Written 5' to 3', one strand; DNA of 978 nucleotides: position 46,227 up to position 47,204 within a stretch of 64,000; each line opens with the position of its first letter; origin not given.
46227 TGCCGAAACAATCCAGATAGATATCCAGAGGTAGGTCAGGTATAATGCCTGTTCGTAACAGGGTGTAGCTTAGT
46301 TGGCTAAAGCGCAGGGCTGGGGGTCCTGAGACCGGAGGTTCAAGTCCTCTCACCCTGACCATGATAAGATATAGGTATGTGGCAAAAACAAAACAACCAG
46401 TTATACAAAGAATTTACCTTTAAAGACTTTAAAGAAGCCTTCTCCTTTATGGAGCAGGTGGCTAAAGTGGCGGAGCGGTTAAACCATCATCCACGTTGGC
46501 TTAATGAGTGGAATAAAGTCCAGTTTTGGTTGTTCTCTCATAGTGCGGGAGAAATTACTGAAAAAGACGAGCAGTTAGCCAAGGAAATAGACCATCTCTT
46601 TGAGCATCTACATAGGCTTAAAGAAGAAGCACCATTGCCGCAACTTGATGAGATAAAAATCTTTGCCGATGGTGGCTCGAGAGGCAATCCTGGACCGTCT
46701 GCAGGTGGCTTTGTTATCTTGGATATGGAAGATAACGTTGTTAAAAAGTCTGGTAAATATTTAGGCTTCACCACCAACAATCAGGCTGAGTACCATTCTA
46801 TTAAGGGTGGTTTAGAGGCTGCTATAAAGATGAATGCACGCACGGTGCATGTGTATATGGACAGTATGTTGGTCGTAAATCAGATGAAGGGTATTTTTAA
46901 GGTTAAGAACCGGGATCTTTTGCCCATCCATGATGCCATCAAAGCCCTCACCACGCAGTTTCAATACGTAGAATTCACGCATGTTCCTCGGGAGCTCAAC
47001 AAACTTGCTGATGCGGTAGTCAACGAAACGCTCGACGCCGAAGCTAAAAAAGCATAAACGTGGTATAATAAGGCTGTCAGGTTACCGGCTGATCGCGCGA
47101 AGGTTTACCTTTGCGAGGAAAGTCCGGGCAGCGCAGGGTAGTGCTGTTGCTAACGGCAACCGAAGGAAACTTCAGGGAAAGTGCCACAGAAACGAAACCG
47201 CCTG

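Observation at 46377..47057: PCD/DCoH-like domain fused to RNase H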

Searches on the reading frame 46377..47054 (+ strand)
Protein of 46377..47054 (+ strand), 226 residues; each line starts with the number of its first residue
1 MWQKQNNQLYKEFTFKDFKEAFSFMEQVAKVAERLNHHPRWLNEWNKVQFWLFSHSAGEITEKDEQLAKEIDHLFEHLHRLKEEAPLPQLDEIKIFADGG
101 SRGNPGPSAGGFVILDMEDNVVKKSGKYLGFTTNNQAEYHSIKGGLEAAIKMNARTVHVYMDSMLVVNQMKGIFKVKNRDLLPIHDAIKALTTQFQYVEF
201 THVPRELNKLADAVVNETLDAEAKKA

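Call 3: search_protein_families(library=pfam, proteins=[window:46377-47054:+], max_evalue=1)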
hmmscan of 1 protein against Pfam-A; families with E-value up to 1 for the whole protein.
window:46377-47054:+ (226 aa): 5 families
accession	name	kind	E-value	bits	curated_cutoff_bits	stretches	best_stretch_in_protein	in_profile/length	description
PF01329.24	Pterin_4a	-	1.1e-25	89.9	26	1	2-74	18-91/91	Pterin 4 alpha carbinolamine dehydratase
PF13456.12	RVT_3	-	1.1e-22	80.6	21.6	1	98-217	3-122/123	Reverse transcriptase-like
PF00075.30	RNase_H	-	2.8e-10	41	25.8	1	93-203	4-123/141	RNase H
PF07400.16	IL11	-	0.015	15.3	25.8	1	34-91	75-132/170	Interleukin 11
PF14712.11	Snapin_Pallidin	-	0.16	12.9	29.6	1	56-92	21-59/89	Snapin/Pallidin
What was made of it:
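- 46653..47054 (+): Type 1 RNase H domain (aa 93-226) of the Rv2228c/Halo-RNase HI/LC11 subtype. DEDD = D98 (46668-46670), E138 (46788-46790), D162 (46860-46862), D212 (47010-47012). Pfam RVT_3 and RNase_H (call 3).
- On PCD/DCoH (Pfam PF01329 Pterin_4a): 89.9 bits against a cut-off of 26, E 1.1e-25, aa 2-74, profile positions 18-91 of 91 (call 3)
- On Type 1 RNase H (RNase HI), Rv2228c/Halo-RNase HI/LC11 subtype: RVT_3 80.6 bits (cut-off 21.6) and RNase_H 41 bits (cut-off 25.8) (call 3)
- Checked: Pfam gives Pterin_4a over aa 2-74 (E 1.1e-25, 89.9 bits against a cut-off of 26; profile positions 18-91 of 91), RVT_3 over aa 98-217 (E 1.1e-22) and RNase_H over aa 93-203 (E 2.8e-10) (call 3).
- No HBD or dsRBD-type Pfam match was found (call 3).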

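Call 4: search_protein_families(library=ncbifam, proteins=[window:46377-47054:+], max_evalue=1)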
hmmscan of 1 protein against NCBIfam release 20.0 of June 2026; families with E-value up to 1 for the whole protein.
window:46377-47054:+ (226 aa): 13 families
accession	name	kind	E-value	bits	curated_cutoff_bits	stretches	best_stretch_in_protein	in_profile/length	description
NF005567.0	PRK07238.1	equivalog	5.6e-39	134.5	326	1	93-224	4-136/378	bifunctional RNase H/acid phosphatase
NF041306.1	RnaseHI_Halo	equivalog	5.8e-31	107.9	300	1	93-220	70-196/197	ribonuclease HI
NF002018.0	PRK00823.1-3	equivalog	9.4e-24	83.3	108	1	2-76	21-97/98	4a-hydroxytetrahydrobiopterin dehydratase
NF041175.1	RNAseHI_Thmprot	equivalog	8.9e-22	77.5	140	1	104-221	14-135/143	ribonuclease HI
NF002020.0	PRK00823.1-5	equivalog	3.1e-21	75.6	146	1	5-78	35-108/111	4a-hydroxytetrahydrobiopterin dehydratase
NF002017.0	PRK00823.1-2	equivalog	3.7e-19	68.6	80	1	2-74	20-92/94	4a-hydroxytetrahydrobiopterin dehydratase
NF002016.0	PRK00823.1-1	equivalog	3.1e-13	49.8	133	1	4-76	40-112/113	4a-hydroxytetrahydrobiopterin dehydratase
NF010482.0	PRK13907.1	equivalog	3.1e-12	46.7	231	1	93-216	2-122/128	ribonuclease H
NF001236.0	PRK00203.1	equivalog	8.3e-10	38.4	160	1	91-171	3-79/151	ribonuclease HI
NF002019.0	PRK00823.1-4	equivalog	1.6e-09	37.9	137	1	4-77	39-114/116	4a-hydroxytetrahydrobiopterin dehydratase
NF005822.0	PRK07708.1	equivalog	2.2e-07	30.7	175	1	77-220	59-207/220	hypothetical protein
NF005116.0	PRK06548.1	equivalog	0.00031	20.7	280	1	92-177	5-85/161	ribonuclease H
NF046109.1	RNaseH_Halikb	equivalog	0.0035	17.3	320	1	85-171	73-156/211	ribonuclease H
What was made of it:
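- On PCD/DCoH (Pfam PF01329 Pterin_4a): NF002018 83.3 against 108 bits; NF002017 68.6 against 80; NF002020 75.6 against 146 (call 4).
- On Bifunctional RNase H/acid phosphatase (NCBIfam NF005567, Rv2228c): Only profile positions 4-136 of 378 match; 134.5 bits against a cut-off of 326 (call 4)
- Closest known: Rv2228c / MSMEG_4305. Different: NCBIfam NF005567 matches only positions 4-136 of 378 and scores far below its cut-off (134.5 against 326 bits, call 4).
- Closest known: PCD/DCoH family. Different: It falls below the NCBIfam equivalog cut-offs (83.3 against 108 bits; 68.6 against 80; call 4).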

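Call 7: search_solved_structures(query=window:46377-47054:+, max_evalue=1, show_alignments=3)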
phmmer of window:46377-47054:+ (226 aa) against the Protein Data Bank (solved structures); distinct sequences matched with E-value up to 1: 58.
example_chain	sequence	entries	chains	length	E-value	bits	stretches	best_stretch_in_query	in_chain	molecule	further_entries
3hst_B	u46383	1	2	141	1.4e-28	103.6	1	93-225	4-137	Protein Rv2228c/MT2287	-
3u3g_D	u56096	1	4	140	7.2e-24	88.2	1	91-221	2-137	Ribonuclease H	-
4h8k_A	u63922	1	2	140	3.6e-23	85.9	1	91-221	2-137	Ribonuclease H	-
4e19_A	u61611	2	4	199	7.6e-22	81.6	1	93-220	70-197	ribonuclease H1 | Ribonuclease HI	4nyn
4c45_A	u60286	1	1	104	7.7e-20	75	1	5-72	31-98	PTERIN-4-ALPHA-CARBINOLAMINE DEHYDRATASE 2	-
1ru0_A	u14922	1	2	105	6.5e-19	72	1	5-72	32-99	DcoH-like protein DCoHm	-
4wil_A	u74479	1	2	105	8.9e-19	71.5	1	5-72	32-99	Pterin-4-alpha-carbinolamine dehydratase 2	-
1uso_A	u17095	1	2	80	3.2e-15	59.9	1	2-75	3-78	HEPATOCYTE NUCLEAR FACTOR 1-ALPHA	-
1usm_A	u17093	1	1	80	3.8e-15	59.7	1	2-75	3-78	HEPATOCYTE NUCLEAR FACTOR 1-ALPHA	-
3hxa_A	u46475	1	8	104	3.9e-15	59.6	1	7-73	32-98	Pterin-4-alpha-carbinolamine dehydratase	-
1dch_A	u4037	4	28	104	5.3e-15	59.2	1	7-73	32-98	DCOH (DIMERIZATION COFACTOR OF HNF-1) | DCOH | DIMERIZATION COFACTOR OF HEPATOCYTE NUCLEAR FACTOR 1-ALPHA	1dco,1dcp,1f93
3jst_A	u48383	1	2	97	1.2e-14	58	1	2-72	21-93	Putative pterin-4-alpha-carbinolamine dehydratase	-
2v6u_A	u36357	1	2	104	2.1e-13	54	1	9-75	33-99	PTERIN-4A-CARBINOLAMINE DEHYDRATASE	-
2v6s_A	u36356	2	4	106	2.3e-13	53.9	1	9-75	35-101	PTERIN-4A-CARBINOLAMINE DEHYDRATASE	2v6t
3aly_A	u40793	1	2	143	1.5e-07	34.8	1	104-214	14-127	Putative uncharacterized protein ST0753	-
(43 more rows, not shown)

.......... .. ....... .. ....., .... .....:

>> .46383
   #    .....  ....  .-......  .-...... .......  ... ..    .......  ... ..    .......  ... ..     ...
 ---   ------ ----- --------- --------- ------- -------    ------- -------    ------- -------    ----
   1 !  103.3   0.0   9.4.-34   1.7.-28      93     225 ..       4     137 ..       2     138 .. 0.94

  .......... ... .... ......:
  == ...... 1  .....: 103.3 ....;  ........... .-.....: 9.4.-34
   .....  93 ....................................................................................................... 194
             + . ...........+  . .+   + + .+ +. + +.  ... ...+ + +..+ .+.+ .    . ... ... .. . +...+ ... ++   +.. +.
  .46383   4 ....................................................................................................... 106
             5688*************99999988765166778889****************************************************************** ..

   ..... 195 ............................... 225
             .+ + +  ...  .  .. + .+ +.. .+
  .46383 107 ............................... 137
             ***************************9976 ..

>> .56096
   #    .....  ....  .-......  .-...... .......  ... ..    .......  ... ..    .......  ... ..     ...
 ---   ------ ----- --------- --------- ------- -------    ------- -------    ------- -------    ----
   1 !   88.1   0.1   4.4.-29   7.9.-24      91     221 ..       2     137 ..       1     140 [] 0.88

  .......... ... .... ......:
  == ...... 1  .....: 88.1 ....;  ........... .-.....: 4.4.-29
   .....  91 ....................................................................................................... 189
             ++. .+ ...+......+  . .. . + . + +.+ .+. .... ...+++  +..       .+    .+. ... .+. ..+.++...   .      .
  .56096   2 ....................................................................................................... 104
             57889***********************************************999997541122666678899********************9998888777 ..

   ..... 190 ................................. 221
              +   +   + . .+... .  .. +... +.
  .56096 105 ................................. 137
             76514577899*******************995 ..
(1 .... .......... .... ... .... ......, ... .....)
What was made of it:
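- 46653..47054 (+): PDB sequence match to 3hst, E 1.4e-28 (call 7).
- Domain calls and E-values: calls 3, 4, 7.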
